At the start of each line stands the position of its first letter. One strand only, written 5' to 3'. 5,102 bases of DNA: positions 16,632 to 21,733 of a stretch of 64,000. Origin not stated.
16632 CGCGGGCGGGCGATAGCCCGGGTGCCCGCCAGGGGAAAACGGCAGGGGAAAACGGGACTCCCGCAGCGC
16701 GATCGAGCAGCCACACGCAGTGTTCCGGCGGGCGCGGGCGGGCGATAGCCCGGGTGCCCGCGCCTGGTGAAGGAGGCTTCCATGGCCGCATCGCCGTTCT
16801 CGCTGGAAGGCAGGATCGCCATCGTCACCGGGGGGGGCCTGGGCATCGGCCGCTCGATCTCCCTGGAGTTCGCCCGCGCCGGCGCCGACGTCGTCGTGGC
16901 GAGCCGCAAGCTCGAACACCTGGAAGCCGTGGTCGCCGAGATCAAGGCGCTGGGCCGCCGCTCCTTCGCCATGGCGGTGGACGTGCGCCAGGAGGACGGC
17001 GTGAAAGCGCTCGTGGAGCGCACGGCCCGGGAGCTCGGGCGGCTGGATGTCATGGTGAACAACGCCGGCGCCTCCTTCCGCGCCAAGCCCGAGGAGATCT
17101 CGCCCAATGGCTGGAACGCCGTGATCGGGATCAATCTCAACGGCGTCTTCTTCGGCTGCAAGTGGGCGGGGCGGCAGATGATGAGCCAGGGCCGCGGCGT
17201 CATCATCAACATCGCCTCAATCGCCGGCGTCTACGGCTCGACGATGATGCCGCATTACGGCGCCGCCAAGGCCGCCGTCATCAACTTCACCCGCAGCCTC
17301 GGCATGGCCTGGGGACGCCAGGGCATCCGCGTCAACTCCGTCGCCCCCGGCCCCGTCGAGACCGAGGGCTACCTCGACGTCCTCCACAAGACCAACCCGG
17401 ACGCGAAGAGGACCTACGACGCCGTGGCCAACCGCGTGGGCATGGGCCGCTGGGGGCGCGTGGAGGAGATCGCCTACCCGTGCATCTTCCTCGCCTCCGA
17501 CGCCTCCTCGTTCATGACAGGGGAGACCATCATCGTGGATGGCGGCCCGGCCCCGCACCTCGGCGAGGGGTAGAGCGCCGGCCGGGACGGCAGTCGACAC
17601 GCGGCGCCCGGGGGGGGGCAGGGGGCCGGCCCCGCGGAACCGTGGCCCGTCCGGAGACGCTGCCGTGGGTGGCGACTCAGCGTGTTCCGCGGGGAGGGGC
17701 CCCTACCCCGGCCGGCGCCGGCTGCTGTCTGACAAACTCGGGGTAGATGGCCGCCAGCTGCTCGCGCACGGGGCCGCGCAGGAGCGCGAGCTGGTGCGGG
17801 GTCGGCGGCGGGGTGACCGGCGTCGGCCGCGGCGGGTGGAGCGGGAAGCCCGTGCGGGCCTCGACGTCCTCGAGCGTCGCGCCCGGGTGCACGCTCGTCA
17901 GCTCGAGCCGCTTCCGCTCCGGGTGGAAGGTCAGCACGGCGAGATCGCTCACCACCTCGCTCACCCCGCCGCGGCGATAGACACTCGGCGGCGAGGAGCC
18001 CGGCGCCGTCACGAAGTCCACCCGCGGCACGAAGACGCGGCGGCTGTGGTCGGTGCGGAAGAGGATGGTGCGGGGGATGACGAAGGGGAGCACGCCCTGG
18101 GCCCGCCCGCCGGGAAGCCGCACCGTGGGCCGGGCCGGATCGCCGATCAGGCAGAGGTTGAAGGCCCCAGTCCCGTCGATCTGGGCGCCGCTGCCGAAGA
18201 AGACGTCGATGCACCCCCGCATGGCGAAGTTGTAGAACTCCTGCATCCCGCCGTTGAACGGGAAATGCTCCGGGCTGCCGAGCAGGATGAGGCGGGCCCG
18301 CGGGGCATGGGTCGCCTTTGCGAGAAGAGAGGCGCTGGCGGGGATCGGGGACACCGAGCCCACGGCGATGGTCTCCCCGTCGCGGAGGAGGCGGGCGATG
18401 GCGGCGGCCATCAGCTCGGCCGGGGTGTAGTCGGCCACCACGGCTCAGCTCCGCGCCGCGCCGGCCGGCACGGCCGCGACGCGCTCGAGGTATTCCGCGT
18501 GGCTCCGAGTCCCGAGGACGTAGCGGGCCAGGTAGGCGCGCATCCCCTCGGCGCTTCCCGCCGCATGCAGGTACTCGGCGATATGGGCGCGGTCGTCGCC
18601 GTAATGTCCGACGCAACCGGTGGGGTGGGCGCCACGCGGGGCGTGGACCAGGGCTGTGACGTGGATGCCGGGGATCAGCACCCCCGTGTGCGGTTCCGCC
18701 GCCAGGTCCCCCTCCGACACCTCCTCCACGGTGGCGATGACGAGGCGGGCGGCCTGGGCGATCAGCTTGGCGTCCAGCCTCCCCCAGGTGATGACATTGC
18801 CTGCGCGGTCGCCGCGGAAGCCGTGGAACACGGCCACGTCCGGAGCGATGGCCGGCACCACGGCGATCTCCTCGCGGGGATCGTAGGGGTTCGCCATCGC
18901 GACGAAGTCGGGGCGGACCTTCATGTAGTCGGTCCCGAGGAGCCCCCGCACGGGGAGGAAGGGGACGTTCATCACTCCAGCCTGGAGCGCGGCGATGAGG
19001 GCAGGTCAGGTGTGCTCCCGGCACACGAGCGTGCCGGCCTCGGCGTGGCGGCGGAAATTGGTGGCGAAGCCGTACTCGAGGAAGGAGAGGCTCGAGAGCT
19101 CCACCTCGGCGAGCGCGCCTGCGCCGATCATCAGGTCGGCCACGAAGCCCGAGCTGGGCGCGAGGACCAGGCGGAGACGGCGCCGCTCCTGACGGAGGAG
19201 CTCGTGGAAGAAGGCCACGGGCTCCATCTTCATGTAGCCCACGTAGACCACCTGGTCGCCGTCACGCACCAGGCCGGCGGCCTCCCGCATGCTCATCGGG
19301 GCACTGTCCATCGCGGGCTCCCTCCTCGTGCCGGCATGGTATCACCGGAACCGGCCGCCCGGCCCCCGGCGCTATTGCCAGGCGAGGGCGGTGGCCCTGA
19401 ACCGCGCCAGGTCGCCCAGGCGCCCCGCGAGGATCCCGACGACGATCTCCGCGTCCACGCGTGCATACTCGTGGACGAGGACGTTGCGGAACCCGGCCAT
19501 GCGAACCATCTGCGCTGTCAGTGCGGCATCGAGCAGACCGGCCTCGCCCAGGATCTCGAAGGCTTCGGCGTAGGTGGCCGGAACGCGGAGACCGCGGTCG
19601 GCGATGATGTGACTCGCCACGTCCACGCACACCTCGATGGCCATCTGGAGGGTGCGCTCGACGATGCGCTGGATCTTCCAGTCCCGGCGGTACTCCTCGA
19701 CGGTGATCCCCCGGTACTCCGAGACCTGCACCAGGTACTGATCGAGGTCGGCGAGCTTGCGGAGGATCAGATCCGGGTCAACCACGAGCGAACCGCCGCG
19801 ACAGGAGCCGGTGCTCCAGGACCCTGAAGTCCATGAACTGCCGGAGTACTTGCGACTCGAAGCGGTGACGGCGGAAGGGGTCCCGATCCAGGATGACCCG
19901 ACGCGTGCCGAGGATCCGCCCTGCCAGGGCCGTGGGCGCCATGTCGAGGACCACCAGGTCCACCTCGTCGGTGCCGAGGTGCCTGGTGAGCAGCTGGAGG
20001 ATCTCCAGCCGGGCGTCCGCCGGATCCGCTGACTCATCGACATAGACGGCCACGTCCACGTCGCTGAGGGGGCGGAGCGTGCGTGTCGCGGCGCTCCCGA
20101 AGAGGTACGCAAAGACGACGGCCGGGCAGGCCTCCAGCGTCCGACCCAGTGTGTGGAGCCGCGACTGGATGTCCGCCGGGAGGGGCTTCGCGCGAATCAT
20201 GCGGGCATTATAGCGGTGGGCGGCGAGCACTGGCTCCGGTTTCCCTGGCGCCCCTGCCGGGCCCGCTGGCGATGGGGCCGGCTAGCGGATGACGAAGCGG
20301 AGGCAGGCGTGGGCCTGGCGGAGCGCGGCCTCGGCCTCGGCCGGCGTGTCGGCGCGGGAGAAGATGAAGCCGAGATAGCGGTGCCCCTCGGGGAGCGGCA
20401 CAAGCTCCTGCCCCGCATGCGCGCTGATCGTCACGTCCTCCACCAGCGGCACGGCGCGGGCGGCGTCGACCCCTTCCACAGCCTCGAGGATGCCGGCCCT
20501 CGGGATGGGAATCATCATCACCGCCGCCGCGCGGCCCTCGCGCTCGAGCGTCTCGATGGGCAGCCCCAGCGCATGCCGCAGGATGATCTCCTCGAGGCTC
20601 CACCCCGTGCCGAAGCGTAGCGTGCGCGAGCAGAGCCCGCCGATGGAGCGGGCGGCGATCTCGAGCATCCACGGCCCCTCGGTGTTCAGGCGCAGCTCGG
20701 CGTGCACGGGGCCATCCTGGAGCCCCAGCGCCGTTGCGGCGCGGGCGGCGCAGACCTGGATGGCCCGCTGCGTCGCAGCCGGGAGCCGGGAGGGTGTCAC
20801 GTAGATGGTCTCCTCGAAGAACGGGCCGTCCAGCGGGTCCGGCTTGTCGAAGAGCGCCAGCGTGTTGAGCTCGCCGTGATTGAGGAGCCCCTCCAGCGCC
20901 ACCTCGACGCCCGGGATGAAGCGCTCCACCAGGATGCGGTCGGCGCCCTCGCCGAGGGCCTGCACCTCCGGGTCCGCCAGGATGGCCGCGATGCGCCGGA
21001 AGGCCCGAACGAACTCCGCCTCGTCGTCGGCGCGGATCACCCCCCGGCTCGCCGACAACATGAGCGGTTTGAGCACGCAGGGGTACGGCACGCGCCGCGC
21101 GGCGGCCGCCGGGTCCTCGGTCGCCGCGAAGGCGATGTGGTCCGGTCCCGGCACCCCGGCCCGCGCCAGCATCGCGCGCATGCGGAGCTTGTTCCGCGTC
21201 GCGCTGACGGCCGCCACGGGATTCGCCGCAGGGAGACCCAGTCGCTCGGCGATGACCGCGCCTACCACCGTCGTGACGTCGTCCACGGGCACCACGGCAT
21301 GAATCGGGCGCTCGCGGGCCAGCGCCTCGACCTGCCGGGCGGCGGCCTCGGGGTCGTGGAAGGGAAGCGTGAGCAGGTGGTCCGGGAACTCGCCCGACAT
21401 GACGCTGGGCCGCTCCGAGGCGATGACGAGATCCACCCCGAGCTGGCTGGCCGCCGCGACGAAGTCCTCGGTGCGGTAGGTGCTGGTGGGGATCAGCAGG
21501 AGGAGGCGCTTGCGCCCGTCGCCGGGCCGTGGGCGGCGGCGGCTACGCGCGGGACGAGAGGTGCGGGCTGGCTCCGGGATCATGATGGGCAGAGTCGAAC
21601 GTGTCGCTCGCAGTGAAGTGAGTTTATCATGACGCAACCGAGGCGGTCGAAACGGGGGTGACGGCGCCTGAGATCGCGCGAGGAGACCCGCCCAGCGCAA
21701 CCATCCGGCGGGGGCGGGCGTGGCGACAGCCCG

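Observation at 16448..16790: An rluA-SDR intergenic region made entirely of ~88-nt tandem units, each with a GC hairpin, ending in the SDR ribosome-binding site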

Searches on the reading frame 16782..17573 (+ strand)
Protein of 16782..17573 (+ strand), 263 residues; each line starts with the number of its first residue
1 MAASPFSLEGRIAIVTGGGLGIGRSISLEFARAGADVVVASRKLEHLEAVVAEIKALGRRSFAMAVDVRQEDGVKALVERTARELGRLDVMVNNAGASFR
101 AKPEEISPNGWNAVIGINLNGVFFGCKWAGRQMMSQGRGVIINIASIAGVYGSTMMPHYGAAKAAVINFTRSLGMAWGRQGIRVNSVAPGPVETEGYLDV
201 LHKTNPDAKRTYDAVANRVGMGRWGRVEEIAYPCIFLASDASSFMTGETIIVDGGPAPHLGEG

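Call 14: search_protein_families(library=pfam, proteins=[window:16782-17573:+])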
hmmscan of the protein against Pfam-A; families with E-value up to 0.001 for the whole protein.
window:16782-17573:+ (263 aa): 4 families
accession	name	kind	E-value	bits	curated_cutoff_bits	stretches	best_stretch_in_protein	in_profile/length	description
PF13561.12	adh_short_C2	-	1.1e-61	208.9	27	1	21-255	7-234/236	Enoyl-(Acyl carrier protein) reductase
PF00106.31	adh_short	-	8.1e-58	195.6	26.6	1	12-195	2-185/195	short chain dehydrogenase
PF08659.16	KR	-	2.6e-11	44.2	22.6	1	14-192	4-178/180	KR domain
PF23441.1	SDR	-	0.00022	21.1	27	1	19-255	18-254/258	SDR-like rossmann domain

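Call 38: find_homologous_proteins(query=window:16782-17573:+, max_evalue=1e-40)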
Query window:16782-17573:+ (263 aa): 2697 proteins with E <= 1e-40 among 8000 candidates; the best 120 are listed.
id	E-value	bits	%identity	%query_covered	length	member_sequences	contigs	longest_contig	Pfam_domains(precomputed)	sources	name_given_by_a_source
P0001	1.5e-162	557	95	100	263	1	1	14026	PF08659.17,PF13561.13,PF00106.32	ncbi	-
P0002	1.7e-160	550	94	100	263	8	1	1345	PF08659.17,PF13561.13,PF00106.32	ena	-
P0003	6.9e-160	548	94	100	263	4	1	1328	PF08659.17,PF13561.13,PF00106.32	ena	-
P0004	1.2e-159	548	94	100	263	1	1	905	PF08659.17,PF13561.13,PF00106.32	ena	-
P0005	1.7e-159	547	93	100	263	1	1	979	PF08659.17,PF13561.13,PF00106.32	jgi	-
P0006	2.6e-158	543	93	100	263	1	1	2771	PF08659.17,PF13561.13,PF00106.32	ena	-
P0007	1.0e-157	541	92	100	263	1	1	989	PF08659.17,PF13561.13,PF00106.32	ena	-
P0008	8.2e-157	538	92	100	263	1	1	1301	PF08659.17,PF13561.13,PF00106.32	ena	-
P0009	8.9e-157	538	92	100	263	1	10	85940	PF08659.17,PF13561.13,PF00106.32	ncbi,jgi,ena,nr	ncbi:MAG TPA: hypothetical protein DCQ64_15115 [Candidatus Rokubacteria bacterium]|nr:MAG: hypotheti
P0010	2.4e-156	537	92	100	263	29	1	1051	PF08659.17,PF13561.13,PF00106.32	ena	-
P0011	5.9e-154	529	90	100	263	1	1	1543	PF08659.17,PF13561.13,PF00106.32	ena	-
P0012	5.3e-150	516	86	100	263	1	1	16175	PF08659.17,PF13561.13,PF00106.32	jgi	jgi:3-oxoacyl-[acyl-carrier protein] reductase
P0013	1.8e-149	514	86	100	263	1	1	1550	PF08659.17,PF13561.13,PF00106.32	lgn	-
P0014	2.5e-149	514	86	100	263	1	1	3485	PF08659.17,PF13561.13,PF00106.32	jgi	jgi:NAD(P)-dependent dehydrogenase (short-subunit alcohol dehydrogenase family)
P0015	3.0e-149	514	86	100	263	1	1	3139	PF08659.17,PF13561.13,PF00106.32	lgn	-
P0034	1.4e-144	498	84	100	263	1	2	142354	PF08659.17,PF13561.13,PF00106.32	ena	-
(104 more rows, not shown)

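Call 39: find_encoding_contigs(protein=P0001, flank=2500, max_places=1)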
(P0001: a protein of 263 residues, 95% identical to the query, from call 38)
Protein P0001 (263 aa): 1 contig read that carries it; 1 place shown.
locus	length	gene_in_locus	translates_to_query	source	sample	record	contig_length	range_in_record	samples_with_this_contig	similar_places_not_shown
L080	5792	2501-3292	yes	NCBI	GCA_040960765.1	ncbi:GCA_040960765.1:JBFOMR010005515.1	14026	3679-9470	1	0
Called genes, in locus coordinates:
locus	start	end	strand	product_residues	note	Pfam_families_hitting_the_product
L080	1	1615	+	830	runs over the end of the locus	PF12704:MacB_PCD, PF02687:FtsX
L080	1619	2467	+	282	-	PF00849:PseudoU_synth_2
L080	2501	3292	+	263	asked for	PF00106:adh_short, PF08659:KR, PF13561:adh_short_C2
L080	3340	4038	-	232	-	PF01144:CoA_trans (weak)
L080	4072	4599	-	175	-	PF01144:CoA_trans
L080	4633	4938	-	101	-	-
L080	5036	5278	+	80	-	-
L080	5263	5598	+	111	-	PF02452:PemK_toxin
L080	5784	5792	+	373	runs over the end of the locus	PF04392:ABC_sub_bind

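Call 40: find_encoding_contigs(protein=P0009, flank=2500, max_places=2)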
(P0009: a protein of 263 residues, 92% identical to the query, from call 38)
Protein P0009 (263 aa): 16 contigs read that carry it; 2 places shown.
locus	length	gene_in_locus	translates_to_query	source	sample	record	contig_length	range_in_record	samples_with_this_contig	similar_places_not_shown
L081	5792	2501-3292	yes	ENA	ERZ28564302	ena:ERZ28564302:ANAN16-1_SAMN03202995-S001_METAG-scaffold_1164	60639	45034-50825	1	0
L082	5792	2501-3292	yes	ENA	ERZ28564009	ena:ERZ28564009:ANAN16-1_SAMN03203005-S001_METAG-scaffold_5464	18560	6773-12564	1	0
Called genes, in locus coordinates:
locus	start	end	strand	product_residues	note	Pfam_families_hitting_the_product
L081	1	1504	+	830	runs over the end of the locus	PF12704:MacB_PCD, PF02687:FtsX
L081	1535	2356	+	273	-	PF00849:PseudoU_synth_2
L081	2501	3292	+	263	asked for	PF00106:adh_short, PF08659:KR, PF13561:adh_short_C2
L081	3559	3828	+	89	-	PF13711:DUF4160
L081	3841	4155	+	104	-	PF10387:DUF2442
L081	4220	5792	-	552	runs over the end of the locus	PF18130:ATPgrasp_N (weak), PF01071:GARS_A, PF13535:ATP-grasp_4, PF18603:LAL_C2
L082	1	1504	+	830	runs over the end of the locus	PF12704:MacB_PCD, PF02687:FtsX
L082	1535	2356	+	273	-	PF00849:PseudoU_synth_2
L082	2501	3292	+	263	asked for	PF00106:adh_short, PF08659:KR, PF13561:adh_short_C2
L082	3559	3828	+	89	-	PF13711:DUF4160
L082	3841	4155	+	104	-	PF10387:DUF2442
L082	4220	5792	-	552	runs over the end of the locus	PF18130:ATPgrasp_N (weak), PF01071:GARS_A, PF13535:ATP-grasp_4, PF18603:LAL_C2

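Call 41: find_encoding_contigs(protein=P0012, flank=2500, max_places=1)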
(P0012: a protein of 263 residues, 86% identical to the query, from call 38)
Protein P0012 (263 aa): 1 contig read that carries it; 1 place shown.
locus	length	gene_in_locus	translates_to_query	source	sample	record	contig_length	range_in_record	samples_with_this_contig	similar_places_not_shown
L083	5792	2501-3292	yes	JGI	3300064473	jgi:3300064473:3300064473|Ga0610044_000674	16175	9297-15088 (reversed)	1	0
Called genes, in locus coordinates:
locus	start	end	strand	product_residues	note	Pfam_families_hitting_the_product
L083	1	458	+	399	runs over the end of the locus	PF02515:CoA_transf_3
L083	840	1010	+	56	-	PF00578:AhpC-TSA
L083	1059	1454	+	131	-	PF00578:AhpC-TSA, PF08534:Redoxin (weak)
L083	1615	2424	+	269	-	PF01479:S4 (faint), PF00849:PseudoU_synth_2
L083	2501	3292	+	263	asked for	PF00106:adh_short, PF08659:KR, PF13561:adh_short_C2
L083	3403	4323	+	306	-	PF14338:Mrr_N, PF04471:Mrr_cat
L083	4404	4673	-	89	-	PF24732:ParE_like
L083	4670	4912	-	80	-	-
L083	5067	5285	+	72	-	-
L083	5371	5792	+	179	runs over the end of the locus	PF00583:Acetyltransf_1, PF13673:Acetyltransf_10, PF13508:Acetyltransf_7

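Call 42: find_encoding_contigs(protein=P0034, flank=2500, max_places=1)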
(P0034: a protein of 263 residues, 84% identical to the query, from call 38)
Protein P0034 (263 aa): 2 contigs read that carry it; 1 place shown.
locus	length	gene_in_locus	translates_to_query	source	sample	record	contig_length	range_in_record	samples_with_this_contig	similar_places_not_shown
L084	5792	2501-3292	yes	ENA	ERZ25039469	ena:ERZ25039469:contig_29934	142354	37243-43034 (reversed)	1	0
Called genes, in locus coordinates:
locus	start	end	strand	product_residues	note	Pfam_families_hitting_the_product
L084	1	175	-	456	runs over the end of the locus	-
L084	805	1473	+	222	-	PF02687:FtsX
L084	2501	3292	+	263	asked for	PF00106:adh_short, PF08659:KR, PF13561:adh_short_C2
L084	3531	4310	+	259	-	PF00378:ECH_1, PF16113:ECH_2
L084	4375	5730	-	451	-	PF18130:ATPgrasp_N, PF01071:GARS_A (faint), PF13535:ATP-grasp_4, PF18603:LAL_C2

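Call 46: find_encoding_contigs(protein=P0009, flank=8000, max_places=1)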
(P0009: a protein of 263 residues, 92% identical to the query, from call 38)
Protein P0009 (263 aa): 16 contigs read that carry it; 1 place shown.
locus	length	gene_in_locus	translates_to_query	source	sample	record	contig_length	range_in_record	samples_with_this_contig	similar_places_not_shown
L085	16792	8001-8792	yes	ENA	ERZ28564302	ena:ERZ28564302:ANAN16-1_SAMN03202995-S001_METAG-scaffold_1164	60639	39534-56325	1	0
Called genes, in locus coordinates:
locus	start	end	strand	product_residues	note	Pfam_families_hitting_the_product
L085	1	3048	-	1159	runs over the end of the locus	PF01558:POR, PF20169:DUF6537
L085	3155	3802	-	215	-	PF25182:NonGDSL (weak), PF00657:Lipase_GDSL, PF04311:DUF459 (faint), PF13472:Lipase_GDSL_2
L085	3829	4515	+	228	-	PF00005:ABC_tran, PF02463:SMC_N (faint), PF13304:AAA_21 (faint)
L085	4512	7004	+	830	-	PF12704:MacB_PCD, PF02687:FtsX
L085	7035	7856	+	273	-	PF00849:PseudoU_synth_2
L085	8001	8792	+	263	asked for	PF00106:adh_short, PF08659:KR, PF13561:adh_short_C2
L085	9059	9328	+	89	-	PF13711:DUF4160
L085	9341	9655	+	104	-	PF10387:DUF2442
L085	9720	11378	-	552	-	PF18130:ATPgrasp_N (weak), PF01071:GARS_A, PF13535:ATP-grasp_4, PF18603:LAL_C2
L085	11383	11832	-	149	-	PF01850:PIN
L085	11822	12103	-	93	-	PF02604:PhdYeFM_antitox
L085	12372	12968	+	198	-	-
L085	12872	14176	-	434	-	PF18130:ATPgrasp_N, PF01071:GARS_A, PF13535:ATP-grasp_4, PF18603:LAL_C2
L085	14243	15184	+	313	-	PF00296:Bac_luciferase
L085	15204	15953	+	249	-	PF03741:TerC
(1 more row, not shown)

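Call 47: find_encoding_contigs(protein=P0034, flank=8000, max_places=1)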
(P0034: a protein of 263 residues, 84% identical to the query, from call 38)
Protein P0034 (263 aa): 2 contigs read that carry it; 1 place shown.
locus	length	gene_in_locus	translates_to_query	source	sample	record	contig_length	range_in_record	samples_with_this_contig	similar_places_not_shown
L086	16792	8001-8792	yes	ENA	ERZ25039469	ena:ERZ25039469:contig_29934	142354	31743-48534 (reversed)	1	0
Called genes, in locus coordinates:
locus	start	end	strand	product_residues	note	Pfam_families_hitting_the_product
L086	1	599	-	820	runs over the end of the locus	PF01558:POR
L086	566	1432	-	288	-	-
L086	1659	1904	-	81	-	PF13472:Lipase_GDSL_2 (weak)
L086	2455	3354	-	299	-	PF03446:NAD_binding_2, PF14833:NAD_binding_11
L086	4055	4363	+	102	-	PF00005:ABC_tran, PF13304:AAA_21 (weak)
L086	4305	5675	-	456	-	-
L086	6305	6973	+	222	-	PF02687:FtsX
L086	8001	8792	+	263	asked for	PF00106:adh_short, PF08659:KR, PF13561:adh_short_C2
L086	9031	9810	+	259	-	PF00378:ECH_1, PF16113:ECH_2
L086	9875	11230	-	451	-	PF18130:ATPgrasp_N, PF01071:GARS_A (faint), PF13535:ATP-grasp_4, PF18603:LAL_C2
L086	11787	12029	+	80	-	PF00296:Bac_luciferase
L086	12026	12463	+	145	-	PF00296:Bac_luciferase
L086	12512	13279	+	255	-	PF03741:TerC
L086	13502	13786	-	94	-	PF03575:Peptidase_S51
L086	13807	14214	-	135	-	PF03575:Peptidase_S51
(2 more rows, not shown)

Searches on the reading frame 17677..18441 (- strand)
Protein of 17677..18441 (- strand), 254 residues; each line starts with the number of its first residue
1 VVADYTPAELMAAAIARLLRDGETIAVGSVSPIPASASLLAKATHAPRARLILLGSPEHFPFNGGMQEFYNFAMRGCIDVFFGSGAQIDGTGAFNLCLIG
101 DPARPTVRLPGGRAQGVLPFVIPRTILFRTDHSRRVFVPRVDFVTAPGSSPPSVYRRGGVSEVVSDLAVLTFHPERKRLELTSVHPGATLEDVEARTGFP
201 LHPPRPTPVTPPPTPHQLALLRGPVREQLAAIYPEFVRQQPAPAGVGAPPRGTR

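Call 14: search_protein_families(library=pfam, proteins=[window:17677-18441:-])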
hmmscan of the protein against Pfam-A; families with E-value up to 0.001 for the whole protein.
window:17677-18441:- (254 aa): 1 family
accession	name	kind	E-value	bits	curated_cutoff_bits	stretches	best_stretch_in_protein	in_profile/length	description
PF01144.29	CoA_trans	-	9.8e-11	41.9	23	1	62-193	86-214/217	Coenzyme A transferase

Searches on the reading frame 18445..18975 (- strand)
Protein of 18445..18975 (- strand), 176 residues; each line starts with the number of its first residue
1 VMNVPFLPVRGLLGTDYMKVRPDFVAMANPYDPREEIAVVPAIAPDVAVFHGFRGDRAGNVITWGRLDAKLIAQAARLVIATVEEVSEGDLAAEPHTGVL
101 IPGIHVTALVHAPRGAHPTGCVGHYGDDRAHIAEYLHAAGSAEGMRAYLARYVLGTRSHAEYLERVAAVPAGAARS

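Call 14: search_protein_families(library=pfam, proteins=[window:18445-18975:-])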
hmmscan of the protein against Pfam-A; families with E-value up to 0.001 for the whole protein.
window:18445-18975:- (176 aa): 1 family
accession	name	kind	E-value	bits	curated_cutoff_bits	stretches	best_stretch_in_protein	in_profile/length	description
PF01144.29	CoA_trans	-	2e-07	31.1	23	1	27-111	132-216/217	Coenzyme A transferase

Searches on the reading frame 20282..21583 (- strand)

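Call 14: search_protein_families(library=pfam, proteins=[window:20282-21583:-])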
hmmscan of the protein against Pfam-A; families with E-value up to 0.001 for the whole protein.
window:20282-21583:- (433 aa): 5 families
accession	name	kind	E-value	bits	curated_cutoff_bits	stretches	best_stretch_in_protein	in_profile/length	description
PF13535.11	ATP-grasp_4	-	7e-32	110.7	27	1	166-319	2-158/160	ATP-grasp domain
PF18603.7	LAL_C2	-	8.3e-18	64.9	29.4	1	357-432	2-77/78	L-amino acid ligase C-terminal domain 2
PF18130.6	ATPgrasp_N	-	4.3e-12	46.9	27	1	43-118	2-80/81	ATP-grasp N-terminal domain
PF01071.24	GARS_A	-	1.2e-07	32.2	27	1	132-238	3-104/194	Phosphoribosylglycinamide synthetase, ATP-grasp (A) domain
PF02786.22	CPSase_L_D2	-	0.00075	19.5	19.8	0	135-312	5-179/211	Carbamoyl-phosphate synthase L chain, ATP binding domain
